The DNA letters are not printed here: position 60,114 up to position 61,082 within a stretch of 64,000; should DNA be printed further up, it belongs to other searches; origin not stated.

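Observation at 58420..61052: Identical 15-bp palindromic site defines a putative archaeal regulon around a Bat-like activator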

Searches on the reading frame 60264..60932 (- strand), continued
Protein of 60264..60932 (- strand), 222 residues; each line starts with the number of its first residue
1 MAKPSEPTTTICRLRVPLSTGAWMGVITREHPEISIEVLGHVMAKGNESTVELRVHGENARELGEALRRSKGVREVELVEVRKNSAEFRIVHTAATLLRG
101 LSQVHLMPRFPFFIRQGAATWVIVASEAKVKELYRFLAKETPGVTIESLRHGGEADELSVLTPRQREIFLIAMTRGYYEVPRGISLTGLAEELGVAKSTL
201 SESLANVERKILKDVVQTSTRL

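Call 36: get_annotated_region(hit=H2, flank=8000)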
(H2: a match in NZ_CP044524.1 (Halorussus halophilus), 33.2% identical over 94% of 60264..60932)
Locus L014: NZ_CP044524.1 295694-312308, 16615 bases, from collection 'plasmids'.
description: Halorussus halophilus strain ZS-3 plasmid unnamed1, complete sequence
organism: Halorussus halophilus (NCBI taxid 2650975)
taxonomy: Archaea; Euryarchaeota; Halobacteria; Halobacteriales; Haladaptataceae; Halorussus; Halorussus halophilus
host: -; source: pure culture,marine solar saltern; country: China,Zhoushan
typing (MOB-suite, as given by PLSDB): non-mobilizable
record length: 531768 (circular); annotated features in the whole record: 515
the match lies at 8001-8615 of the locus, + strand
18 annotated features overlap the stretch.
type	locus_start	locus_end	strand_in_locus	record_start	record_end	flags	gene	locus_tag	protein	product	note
CDS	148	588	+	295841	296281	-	-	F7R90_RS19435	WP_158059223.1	hypothetical protein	-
CDS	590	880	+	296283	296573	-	-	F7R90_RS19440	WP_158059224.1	hypothetical protein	-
CDS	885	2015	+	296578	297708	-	-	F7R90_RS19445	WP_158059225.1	hypothetical protein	-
CDS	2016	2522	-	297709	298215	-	-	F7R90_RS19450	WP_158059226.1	immunoglobulin-like domain-containing protein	-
CDS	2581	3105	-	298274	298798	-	-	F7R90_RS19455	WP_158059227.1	NUDIX domain-containing protein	-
CDS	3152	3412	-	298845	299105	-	-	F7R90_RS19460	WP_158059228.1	cytochrome C oxidase subunit IV family protein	-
CDS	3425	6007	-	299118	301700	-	-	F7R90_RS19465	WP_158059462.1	cbb3-type cytochrome c oxidase subunit I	GO:0009060 - aerobic respiration [Evidence IEA]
CDS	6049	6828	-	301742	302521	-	coxB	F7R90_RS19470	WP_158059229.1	cytochrome c oxidase subunit II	-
CDS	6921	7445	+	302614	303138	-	-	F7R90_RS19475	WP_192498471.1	DUF6789 family protein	-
CDS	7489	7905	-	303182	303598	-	-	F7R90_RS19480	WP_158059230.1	pterin cluster protein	-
CDS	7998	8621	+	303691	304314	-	-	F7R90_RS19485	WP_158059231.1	helix-turn-helix domain-containing protein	-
CDS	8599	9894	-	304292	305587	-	hemG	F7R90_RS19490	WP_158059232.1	protoporphyrinogen oxidase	GO:0006779 - porphyrin-containing compound biosynthetic process [Evidence IEA]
CDS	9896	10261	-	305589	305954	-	-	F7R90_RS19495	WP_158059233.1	hypothetical protein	-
CDS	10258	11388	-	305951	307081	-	-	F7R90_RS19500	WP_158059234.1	radical SAM protein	-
CDS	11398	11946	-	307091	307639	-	-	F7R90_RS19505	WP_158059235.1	halocyanin domain-containing protein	-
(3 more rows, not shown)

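Call 37: get_annotated_region(hit=H10, flank=8000)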
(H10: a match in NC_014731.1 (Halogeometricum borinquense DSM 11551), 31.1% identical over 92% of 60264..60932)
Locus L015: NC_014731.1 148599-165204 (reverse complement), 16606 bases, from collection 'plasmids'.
description: Halogeometricum borinquense DSM 11551 plasmid pHBOR02, complete sequence
organism: Halogeometricum borinquense DSM 11551 (NCBI taxid 469382)
taxonomy: Archaea; Euryarchaeota; Halobacteria; Halobacteriales; Haloferacaceae; Halogeometricum; Halogeometricum borinquense; Halogeometricum borinquense DSM 11551
host: -; source: -; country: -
typing (MOB-suite, as given by PLSDB): non-mobilizable
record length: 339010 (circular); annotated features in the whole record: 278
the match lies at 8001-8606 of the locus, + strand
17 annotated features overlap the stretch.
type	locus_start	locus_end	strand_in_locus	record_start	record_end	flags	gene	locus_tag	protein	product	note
CDS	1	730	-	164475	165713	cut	-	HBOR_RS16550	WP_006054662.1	ABC transporter substrate-binding protein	-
CDS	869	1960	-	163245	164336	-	-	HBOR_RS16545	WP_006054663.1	halocyanin domain-containing protein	-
CDS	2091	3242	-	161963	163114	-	-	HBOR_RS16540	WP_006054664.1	multicopper oxidase domain-containing protein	-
CDS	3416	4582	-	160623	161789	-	-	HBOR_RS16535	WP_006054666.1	hypothetical protein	-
CDS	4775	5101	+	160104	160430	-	-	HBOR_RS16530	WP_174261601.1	CGCGG family rSAM-modified RiPP protein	-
CDS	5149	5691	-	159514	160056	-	-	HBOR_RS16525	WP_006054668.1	halocyanin domain-containing protein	-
CDS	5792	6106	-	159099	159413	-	-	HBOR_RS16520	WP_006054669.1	glutamyl-tRNAGlu reductase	-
CDS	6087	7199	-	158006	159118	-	-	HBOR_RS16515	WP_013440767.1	TIGR04053 family radical SAM/SPASM domain-containing protein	-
CDS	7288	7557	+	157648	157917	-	-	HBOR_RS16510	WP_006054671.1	DUF2249 domain-containing protein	-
CDS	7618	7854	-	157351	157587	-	-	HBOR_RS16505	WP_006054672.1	DUF2249 domain-containing protein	-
CDS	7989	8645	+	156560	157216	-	-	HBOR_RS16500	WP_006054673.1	helix-turn-helix domain-containing protein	-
CDS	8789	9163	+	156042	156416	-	-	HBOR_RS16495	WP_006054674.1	helix-turn-helix domain-containing protein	-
CDS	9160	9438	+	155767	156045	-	-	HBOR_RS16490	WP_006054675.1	hypothetical protein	-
CDS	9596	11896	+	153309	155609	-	-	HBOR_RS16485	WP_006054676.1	cbb3-type cytochrome c oxidase subunit I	GO:0009060 - aerobic respiration [Evidence IEA]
CDS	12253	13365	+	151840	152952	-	nirK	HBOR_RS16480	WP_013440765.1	copper-containing nitrite reductase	GO:0006807 - nitrogen compound metabolic process [Evidence IEA]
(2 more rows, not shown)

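Call 45: find_related_loci(query=A2, collection=genome_contigs, flank=4000)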
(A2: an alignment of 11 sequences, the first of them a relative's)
Query A2 (222 aa) in genome_contigs; peptide patterns used: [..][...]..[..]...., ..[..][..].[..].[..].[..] (x = any residue, [..] = any of these).
88 stretches matched a pattern; 56 encode a relative of the query (tblastn E <= 1e-3); 56 distinct loci.
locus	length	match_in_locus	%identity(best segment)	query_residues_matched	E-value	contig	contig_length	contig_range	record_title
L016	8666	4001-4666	60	1-222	2e-84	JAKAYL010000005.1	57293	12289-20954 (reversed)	MAG: Thermoplasmata archaeon isolate YS4.bin60 NODE_276_length_57293_cov_8.899976, whole genome shotgun sequence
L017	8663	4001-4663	52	1-221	1e-72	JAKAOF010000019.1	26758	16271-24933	MAG: Thermoplasmata archaeon isolate YF1.bin117 NODE_1839_length_26758_cov_20.448725, whole genome shotgun sequence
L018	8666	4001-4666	54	1-222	6e-69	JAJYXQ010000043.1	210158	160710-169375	MAG: Thermoplasmata archaeon isolate FK3.bin56 NODE_57_length_210158_cov_2.463174, whole genome shotgun sequence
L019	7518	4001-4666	54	1-222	2e-68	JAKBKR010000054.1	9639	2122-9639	MAG: bacterium isolate DX1.bin10 NODE_10733_length_9639_cov_1.464256, whole genome shotgun sequence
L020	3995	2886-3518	42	10-220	1e-46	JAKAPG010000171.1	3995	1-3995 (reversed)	MAG: Thermoplasmata archaeon isolate YF1.bin60 NODE_33085_length_3995_cov_1.704240, whole genome shotgun sequence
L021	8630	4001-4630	41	4-214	1e-45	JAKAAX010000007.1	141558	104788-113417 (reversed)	MAG: Thermoplasmata archaeon isolate WH2.bin11 NODE_90_length_141558_cov_4.074644, whole genome shotgun sequence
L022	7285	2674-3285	43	10-213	4e-45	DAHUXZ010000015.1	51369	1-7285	MAG TPA_asm: Thermoplasmata archaeon isolate clean1967 NODE_15_length_51369_cov_6.111323, whole genome shotgun sequence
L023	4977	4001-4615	40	9-213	9e-45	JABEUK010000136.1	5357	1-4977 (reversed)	MAG: Thermoplasmata archaeon isolate MAG 1 k99_2003742, whole genome shotgun sequence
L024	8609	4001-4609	40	11-213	2e-44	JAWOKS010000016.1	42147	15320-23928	MAG: Thermoplasmata archaeon isolate bin_168 c_000008842533, whole genome shotgun sequence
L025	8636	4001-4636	41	2-213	4e-44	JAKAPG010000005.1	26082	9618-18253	MAG: Thermoplasmata archaeon isolate YF1.bin60 NODE_1920_length_26082_cov_1.706685, whole genome shotgun sequence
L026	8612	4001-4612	41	11-214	5e-44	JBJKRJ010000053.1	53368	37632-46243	MAG: Thermoplasmata archaeon isolate Bin_56 S1Ck127_2705443_flag_0_multi_21.9961_len_53368, whole genome shotgun sequenc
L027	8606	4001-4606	41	12-214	5e-43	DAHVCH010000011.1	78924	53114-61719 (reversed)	MAG TPA_asm: Thermoplasmata archaeon isolate clean3262 NODE_11_length_78924_cov_5.729692, whole genome shotgun sequence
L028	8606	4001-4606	39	12-214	4e-43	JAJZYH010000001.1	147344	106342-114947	MAG: Thermoplasmata archaeon isolate TL1-5.bin18 NODE_48_length_147344_cov_31.948043, whole genome shotgun sequence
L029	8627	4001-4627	40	5-213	1e-42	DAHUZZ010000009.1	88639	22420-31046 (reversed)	MAG TPA_asm: Thermoplasmata archaeon isolate clean1690 NODE_9_length_88639_cov_11.432432, whole genome shotgun sequence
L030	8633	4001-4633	40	2-213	9e-42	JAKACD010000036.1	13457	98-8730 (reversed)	MAG: Thermoplasmata archaeon isolate WH2.bin83 NODE_8283_length_13457_cov_8.789497, whole genome shotgun sequence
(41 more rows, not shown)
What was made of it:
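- Tried and rejected: The closer alignment A2 worked (call 45).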

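Call 53: search_protein_families(library=pfam, proteins=[L030:7126-7392:+, L030:580-1788:-], max_evalue=0.01)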
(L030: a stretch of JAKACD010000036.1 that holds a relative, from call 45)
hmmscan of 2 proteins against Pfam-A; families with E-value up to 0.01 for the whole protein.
L030:7126-7392:+ (88 aa): 1 family
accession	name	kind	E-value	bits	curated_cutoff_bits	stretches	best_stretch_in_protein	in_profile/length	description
PF10006.14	DUF2249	-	4.1e-33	113.5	29.5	1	4-73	1-70/70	Uncharacterized conserved protein (DUF2249)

L030:580-1788:- (402 aa): 6 families
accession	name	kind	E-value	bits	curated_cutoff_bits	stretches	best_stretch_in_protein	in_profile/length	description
PF00534.26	Glycos_transf_1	-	1e-30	107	26.4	1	198-364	4-172/172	Glycosyl transferases group 1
PF13439.12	Glyco_transf_4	-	2.4e-29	103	28.5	1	15-189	2-170/170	Glycosyltransferase Family 4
PF13692.12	Glyco_trans_1_4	-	2.3e-28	99.7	27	1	209-350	2-142/142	Glycosyl transferases group 1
PF13579.12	Glyco_trans_4_4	-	1.6e-22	81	29.7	1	16-184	2-158/158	Glycosyl transferase 4-like domain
PF20706.3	GT4-conflict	-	5e-07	29.5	26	1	7-235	4-226/385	Family 4 Glycosyltransferase in conflict systems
PF13524.12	Glyco_trans_1_2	-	2.9e-05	24.5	25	1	262-378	27-142/144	Glycosyl transferase-like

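Call 63: search_solved_structures(query=A1, max_evalue=1, show_alignments=2)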
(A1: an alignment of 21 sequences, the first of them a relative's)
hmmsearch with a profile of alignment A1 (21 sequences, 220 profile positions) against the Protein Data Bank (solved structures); distinct sequences matched with E-value up to 1: 4.
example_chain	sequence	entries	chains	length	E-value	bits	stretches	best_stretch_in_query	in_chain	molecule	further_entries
4ax2_A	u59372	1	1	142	0.12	15.2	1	87-157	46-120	RAP1B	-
2zcx_A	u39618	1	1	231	0.34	13.7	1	162-213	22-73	TetR-family transcriptional regulator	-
7bqc_A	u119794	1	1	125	0.86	12.4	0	121-157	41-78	NF4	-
5tjj_A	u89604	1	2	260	0.94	12.2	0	182-209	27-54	Transcriptional regulator, IclR family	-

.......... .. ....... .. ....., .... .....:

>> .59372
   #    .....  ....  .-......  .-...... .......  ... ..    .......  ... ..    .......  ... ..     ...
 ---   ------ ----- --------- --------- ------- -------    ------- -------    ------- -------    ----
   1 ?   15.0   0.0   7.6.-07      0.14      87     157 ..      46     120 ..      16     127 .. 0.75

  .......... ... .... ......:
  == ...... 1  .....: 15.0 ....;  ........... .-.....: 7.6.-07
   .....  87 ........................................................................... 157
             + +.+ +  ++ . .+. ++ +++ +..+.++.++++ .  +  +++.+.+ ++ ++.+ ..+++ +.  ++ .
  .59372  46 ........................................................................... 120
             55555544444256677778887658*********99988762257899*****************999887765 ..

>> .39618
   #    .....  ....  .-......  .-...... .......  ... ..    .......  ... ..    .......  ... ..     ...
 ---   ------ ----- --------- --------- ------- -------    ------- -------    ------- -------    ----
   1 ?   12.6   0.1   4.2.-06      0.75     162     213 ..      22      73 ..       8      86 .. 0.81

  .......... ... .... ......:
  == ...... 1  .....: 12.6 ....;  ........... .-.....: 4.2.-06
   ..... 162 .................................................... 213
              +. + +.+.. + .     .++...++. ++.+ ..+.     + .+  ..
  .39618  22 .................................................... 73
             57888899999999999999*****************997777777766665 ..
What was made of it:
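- Tried and rejected: There is no homologue by sequence (call 63).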

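Call 71: search_dna_similar(query=L002:3717-4973:+, collection=plasmids, mode=protein, max_evalue=0.01, max_rows=15)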
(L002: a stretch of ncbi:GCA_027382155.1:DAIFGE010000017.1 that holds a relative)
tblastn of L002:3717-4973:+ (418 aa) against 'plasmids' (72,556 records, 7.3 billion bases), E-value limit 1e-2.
No match.
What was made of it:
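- Tried and rejected: No plasmid hits (call 71).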

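Call 74: predict_structure(alignment_id=A3)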
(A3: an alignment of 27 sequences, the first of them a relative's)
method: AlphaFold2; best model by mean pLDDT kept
length: 222 residues; sequences in the alignment: 27
mean_pLDDT: 85.9   pTM: 0.77
mean pLDDT of the five models: 85.9, 85.6, 85.5, 85.4, 84.1
residues with pLDDT >= 90: 114; 70-90: 87; 50-70: 15; < 50: 6
segments of 3 or more residues with pLDDT < 50: 1-3, 220-222
pLDDT, mean of each block of 10 residues (from residue 1): 60 91 93 94 85 93 92 96 96 79 81 94 88 90 88 66 88 84 90 93 89 70 37
secondary structure, 60 per line:
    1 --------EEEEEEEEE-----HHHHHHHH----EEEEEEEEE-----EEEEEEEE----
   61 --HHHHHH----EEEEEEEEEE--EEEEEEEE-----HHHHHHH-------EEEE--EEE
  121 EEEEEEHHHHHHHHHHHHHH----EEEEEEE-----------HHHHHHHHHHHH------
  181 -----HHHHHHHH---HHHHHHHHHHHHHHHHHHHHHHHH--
elements in order: E9-17 H23-30 E35-43 E49-56 H63-68 E73-82 E85-92 H98-104 E112-115 E118-126 H127-140 E145-151 H163-174 H186-193 H197-220
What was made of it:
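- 60264..60932 (-): The regulator: 222 aa, with an N-terminal alpha/beta (BAT-like) domain and a C-terminal HTH_10 domain. AF2 model has pLDDT 85.9 (call 74).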

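Call 77: fold_search(model_id=the predicted structure, library=pdb)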
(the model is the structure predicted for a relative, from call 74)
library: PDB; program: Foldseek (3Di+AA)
matches with E <= 10: 1219; with E <= 0.001: 2
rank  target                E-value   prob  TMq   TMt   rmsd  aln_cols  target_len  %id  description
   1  5m86_A                4.6e-04  1.00  0.42  0.31   5.4       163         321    7  Crystal Structure of the Thermoplasma acidophilum Protein Ta1207 (released 2017-06-14)
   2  7amv_A                9.0e-04  0.75  0.19  0.05  14.1       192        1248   11  Atomic structure of the poxvirus transcription pre-initiation complex in the initially melted state (released 2021-10-06)
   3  8p0j_A                1.5e-03  0.51  0.20  0.05  17.9       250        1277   10  Cryo EM map and model of the vaccinia RNA polymerase intermediate pre-initiation open promoter complex (released 2024-05-22)
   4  6rid_A                1.9e-03  0.82  0.21  0.05  15.5       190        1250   12  Structure of Vaccinia Virus DNA-dependent RNA polymerase elongation complex (released 2019-12-18)
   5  7aof_A                2.2e-03  0.66  0.19  0.05  16.4       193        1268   12  Atomic structure of the poxvirus transcription late pre-initiation complex (released 2021-10-06)
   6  9exn_A                3.0e-03  0.77  0.22  0.05  16.2       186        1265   11  The vaccinia minimal RNA polymerase cryo EM structure at 1.9A resolution (released 2025-11-26)
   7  9ex9_A                4.3e-03  0.72  0.21  0.05  15.7       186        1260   11  Cryo EM map and model of the vaccinia minimal RNA polymerase (released 2025-04-16)
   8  3raf_A                4.6e-03  0.38  0.17  0.09  30.9       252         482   10  Quinazolinedione-DNA cleavage complex of type IV topoisomerase from S. pneumoniae (released 2012-03-28)
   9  1lfw                  6.6e-03  0.72  0.26  0.14  12.4       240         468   10  Crystal structure of pepV (released 2002-10-23)
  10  4z3o_A                6.6e-03  0.41  0.20  0.08  26.6       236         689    9  Quinolone(Moxifloxacin)-DNA cleavage complex of topoisomerase IV from S. pneumoniae (released 2016-09-14)
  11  4juo_A                8.4e-03  0.25  0.16  0.08  30.7       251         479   10  A low-resolution three-gate structure of topoisomerase IV from Streptococcus pneumoniae in space group H32 (released 2013-08-28)
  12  2apo_A                1.0e-02  0.35  0.14  0.11  14.0       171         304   10  Crystal Structure of the Methanococcus jannaschii Cbf5 Nop10 Complex (released 2005-11-15)
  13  2xco                  1.0e-02  0.25  0.18  0.08  28.4       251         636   11  The 3.1A crystal structure of the catalytic core (B'A' region) of Staphylococcus aureus DNA Gyrase (released 2010-08-04)
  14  4ddq_E                1.2e-02  0.33  0.20  0.11  28.5       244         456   11  Structural plasticity of the Bacillus subtilis GyrA homodimer (released 2013-02-13)
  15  6sga_FS               1.4e-02  0.63  0.19  0.16  13.7       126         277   12  Body domain of the mt-SSU assemblosome from Trypanosoma brucei (released 2019-09-18)
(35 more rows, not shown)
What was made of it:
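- On HTH_10 (PF04967) DNA-binding proteins: The AF2 model shows three helices that match sigma-70 region 4 folds (calls 74, 77).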

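Call 84: find_related_loci(query=A6, collection=genome_contigs, flank=6000)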
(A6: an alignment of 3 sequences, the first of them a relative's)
Query A6 (218 aa) in genome_contigs; peptide patterns used: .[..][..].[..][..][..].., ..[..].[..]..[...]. (x = any residue, [..] = any of these).
107 stretches matched a pattern; 54 encode a relative of the query (tblastn E <= 1e-3); 54 distinct loci.
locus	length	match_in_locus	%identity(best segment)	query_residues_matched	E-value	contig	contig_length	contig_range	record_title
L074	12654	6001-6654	80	1-218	2e-118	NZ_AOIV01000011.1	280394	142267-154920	Halogeometricum pallidum JCM 14848 contig_11, whole genome shotgun sequence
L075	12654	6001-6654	76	1-218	9e-112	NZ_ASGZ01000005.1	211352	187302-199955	Candidatus Halobonum tyrrellensis G22 contig00006, whole genome shotgun sequence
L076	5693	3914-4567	74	1-218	1e-108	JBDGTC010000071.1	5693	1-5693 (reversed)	MAG: Halobacteriaceae archaeon isolate DAL-WCL_28_75C5R c_000000015430, whole genome shotgun sequence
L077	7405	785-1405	72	1-207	2e-103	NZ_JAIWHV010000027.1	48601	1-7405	Saliphagus infecundisoli strain YIM 93745 NODE_27_length_48601_cov_264.367, whole genome shotgun sequence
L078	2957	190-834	64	1-215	2e-95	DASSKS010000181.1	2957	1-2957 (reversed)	MAG TPA_asm: Halococcus sp. isolate SMAG_U1147 k141_1254764, whole genome shotgun sequence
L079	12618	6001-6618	64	1-206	3e-86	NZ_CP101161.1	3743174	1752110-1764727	Halorarius halobius strain ZY10 chromosome, complete genome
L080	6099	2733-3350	63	1-206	9e-85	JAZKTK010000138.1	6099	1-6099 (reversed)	MAG: Haloarculaceae archaeon isolate NA-5cm_bin.26 NODE_4166_length_6099_cov_8.338352, whole genome shotgun sequence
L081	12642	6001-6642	60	1-214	1e-84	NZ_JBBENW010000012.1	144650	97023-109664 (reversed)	Salinibaculum salinum strain YCN56 Scaffold8_1, whole genome shotgun sequence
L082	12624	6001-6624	62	1-208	9e-84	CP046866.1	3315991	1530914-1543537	Salinibaculum litoreum strain HD8-45 chromosome, complete genome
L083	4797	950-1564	63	1-205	5e-84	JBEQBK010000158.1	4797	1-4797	MAG: Halobacteriaceae archaeon isolate 04_S200.semibin_refined.115 NODE_10144_length_4797_cov_2.171734, whole genome sho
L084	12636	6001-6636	59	1-216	3e-83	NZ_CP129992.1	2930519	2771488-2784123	Salinibaculum rarum strain KK48 chromosome, complete genome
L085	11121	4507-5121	64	1-205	8e-82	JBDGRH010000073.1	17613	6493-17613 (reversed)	MAG: Halodesulfurarchaeum sp. isolate DAL-Ass_44_86C3R c_000000002458, whole genome shotgun sequence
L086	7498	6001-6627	61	1-209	2e-81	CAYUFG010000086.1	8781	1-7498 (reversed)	MAG TPA_asm: uncultured Halobacteriales archaeon isolate binchicken_co207_25 genome assembly, contig: NODE_9826_length_8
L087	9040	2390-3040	58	1-217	4e-80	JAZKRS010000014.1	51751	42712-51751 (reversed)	MAG: Haloarculaceae archaeon isolate NA-0cm_bin.19 NODE_117_length_51751_cov_35.208662, whole genome shotgun sequence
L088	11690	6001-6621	58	1-207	2e-78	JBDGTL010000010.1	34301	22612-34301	MAG: Halodesulfurarchaeum sp. isolate DAL-WCL_29_91C5R c_000000000838, whole genome shotgun sequence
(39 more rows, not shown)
